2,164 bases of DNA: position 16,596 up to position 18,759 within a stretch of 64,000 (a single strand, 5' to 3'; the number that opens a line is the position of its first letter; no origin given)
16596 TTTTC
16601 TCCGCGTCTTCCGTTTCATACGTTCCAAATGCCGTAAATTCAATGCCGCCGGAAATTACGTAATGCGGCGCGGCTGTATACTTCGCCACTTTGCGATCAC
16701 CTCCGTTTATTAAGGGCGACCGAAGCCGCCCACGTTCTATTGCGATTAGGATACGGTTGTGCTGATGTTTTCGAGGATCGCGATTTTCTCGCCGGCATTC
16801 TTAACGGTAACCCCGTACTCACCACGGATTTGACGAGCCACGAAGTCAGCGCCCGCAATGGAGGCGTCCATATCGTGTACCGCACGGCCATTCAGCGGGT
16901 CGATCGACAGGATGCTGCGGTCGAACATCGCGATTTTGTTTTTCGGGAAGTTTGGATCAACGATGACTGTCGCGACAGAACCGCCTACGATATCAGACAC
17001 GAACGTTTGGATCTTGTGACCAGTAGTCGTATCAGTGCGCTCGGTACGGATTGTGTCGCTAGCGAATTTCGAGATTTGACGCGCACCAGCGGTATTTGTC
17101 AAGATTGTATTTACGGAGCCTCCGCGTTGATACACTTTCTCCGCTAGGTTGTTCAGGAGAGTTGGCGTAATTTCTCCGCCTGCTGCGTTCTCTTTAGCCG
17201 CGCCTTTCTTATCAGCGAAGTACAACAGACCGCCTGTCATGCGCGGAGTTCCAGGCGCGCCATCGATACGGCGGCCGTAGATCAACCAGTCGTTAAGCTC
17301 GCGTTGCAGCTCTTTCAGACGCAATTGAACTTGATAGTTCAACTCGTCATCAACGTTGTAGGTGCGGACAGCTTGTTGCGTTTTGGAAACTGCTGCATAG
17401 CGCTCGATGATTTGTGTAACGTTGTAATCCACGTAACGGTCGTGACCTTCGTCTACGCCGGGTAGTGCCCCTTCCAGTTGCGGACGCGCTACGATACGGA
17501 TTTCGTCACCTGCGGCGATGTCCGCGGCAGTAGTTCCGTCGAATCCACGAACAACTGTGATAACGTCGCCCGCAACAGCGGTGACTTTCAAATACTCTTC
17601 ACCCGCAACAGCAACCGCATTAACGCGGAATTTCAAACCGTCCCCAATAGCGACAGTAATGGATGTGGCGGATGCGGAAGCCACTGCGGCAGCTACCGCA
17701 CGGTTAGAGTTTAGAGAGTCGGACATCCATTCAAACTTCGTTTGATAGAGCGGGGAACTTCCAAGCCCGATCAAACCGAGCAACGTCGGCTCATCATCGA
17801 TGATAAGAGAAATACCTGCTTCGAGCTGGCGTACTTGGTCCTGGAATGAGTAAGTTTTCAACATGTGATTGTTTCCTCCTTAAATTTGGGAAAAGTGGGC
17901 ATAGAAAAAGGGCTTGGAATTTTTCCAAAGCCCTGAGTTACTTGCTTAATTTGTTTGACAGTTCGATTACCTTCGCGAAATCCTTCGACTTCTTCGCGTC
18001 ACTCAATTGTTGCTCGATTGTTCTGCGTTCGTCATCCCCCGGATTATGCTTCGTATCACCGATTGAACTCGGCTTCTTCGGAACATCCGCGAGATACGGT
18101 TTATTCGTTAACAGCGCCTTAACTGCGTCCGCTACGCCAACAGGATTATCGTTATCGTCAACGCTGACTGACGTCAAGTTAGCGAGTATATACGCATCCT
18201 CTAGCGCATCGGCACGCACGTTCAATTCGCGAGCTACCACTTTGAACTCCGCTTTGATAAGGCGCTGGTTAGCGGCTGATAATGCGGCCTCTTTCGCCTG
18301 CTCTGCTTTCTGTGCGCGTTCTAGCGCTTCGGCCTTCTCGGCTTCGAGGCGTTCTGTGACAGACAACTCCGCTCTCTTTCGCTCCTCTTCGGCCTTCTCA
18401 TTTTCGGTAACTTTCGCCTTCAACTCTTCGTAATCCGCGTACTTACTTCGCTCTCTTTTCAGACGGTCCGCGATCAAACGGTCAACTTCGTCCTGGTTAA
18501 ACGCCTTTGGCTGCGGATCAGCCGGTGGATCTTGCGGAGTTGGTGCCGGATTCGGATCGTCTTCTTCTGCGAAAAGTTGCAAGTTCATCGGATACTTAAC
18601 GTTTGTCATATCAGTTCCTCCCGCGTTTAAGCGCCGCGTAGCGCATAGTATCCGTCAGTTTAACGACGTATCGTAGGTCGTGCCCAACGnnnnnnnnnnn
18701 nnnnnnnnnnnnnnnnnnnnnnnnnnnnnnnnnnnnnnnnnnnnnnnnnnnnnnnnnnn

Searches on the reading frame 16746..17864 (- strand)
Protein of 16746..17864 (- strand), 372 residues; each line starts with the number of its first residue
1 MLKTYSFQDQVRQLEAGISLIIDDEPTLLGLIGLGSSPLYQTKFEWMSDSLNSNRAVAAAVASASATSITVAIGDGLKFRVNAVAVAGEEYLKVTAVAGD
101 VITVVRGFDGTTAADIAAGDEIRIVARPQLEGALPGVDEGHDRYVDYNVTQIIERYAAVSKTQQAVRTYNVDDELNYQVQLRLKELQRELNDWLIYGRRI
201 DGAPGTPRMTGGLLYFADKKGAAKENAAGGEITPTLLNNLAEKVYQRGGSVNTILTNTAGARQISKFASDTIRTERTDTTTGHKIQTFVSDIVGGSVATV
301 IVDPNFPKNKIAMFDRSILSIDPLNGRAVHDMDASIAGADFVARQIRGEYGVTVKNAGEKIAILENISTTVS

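Call 3: search_protein_families(library=pfam, proteins=[window:16746-17864:-], max_evalue=1)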
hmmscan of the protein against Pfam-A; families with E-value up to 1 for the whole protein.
window:16746-17864:- (372 aa): 3 families
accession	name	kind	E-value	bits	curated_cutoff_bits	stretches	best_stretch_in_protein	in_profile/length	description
PF17236.8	SU10_MCP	-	1.2e-65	222.4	24.1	1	6-367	8-291/292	SU10 major capsid protein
PF08402.16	TOBE_2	-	0.066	13.8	21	1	74-128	15-70/76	TOBE domain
PF20407.5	DUF1583_N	-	0.1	12.8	22.9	1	163-223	80-137/150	Domain of unknown function (DUF1583_N)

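Call 4: search_protein_families(library=phrogs, proteins=[window:16746-17864:-], max_evalue=0.1)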
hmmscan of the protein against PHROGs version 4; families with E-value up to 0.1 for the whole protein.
window:16746-17864:- (372 aa): 10 families
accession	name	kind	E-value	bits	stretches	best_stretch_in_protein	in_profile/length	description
phrog_1328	-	head and packaging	5.9e-54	185.2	1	10-360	17-300/583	major head protein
phrog_8469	-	tail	1.3e-06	29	1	54-159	10-130/303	tail fiber protein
phrog_12150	-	unknown function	0.00036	20.6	1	59-126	24-88/477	-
phrog_6427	-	unknown function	0.00046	19.7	1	60-122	16-92/675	-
phrog_7578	-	unknown function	0.0046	17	1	57-124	27-99/300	-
phrog_30299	-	tail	0.0066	16.4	1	48-124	14-89/425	tail fiber protein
phrog_25419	-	unknown function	0.024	14.6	1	92-120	68-96/282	-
phrog_17977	-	unknown function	0.03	15.3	1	52-106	42-95/111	-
phrog_212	-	head and packaging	0.031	14.7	1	150-288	83-212/301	major head protein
phrog_4569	-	unknown function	0.067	14.6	0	150-196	30-75/86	-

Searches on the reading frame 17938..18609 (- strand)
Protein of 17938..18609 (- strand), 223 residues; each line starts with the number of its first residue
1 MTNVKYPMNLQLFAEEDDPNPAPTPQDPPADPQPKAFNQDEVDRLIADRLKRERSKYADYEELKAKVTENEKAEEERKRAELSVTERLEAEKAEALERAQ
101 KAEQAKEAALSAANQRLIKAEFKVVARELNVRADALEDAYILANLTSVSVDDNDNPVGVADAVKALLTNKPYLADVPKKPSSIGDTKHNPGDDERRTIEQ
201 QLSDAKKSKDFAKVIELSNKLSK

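Call 3: search_protein_families(library=pfam, proteins=[window:17938-18609:-], max_evalue=1)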
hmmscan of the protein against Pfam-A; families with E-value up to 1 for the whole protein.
window:17938-18609:- (223 aa): 1 family
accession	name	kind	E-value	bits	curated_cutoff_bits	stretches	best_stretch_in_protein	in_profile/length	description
PF06810.17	Phage_scaffold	-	1.6e-07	31.9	35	1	40-190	14-165/170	Phage capsid assembly scaffolding protein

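Call 4: search_protein_families(library=phrogs, proteins=[window:17938-18609:-], max_evalue=0.1)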
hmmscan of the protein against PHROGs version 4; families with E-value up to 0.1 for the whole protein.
window:17938-18609:- (223 aa): 11 families
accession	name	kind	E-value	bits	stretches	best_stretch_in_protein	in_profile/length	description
phrog_2303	-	head and packaging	3.1e-22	80.5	1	4-199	5-210/219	head scaffolding protein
phrog_4638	-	head and packaging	3.9e-09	37.8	1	33-110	33-110/189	head scaffolding protein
phrog_3760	-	head and packaging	1.9e-07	32.2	1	25-104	31-114/209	head scaffolding protein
phrog_172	-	head and packaging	3.1e-07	31.7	1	3-177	20-183/229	head scaffolding protein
phrog_1793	-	head and packaging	4.1e-06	28.1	1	19-121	25-118/193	head scaffolding protein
phrog_4708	-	head and packaging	7.7e-05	23.5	1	27-206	47-230/245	head scaffolding protein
phrog_36217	-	unknown function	8.9e-05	23.9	1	38-75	11-48/115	-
phrog_233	-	head and packaging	0.00083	21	1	27-106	8-83/161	head scaffolding protein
phrog_8952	-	unknown function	0.0029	18.4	1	18-208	57-254/261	-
phrog_4866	-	head and packaging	0.0036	18.2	1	31-191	67-205/245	head scaffolding protein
phrog_31553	-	unknown function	0.026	15.7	0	36-98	32-94/122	-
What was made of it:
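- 17938..18609 (-): Scaffold protein gene, immediately downstream of the slot (context). Phage_scaffold, E 1.6e-7, 31.9 bits, which is below the Pfam cutoff of 35 (calls 3, 4).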
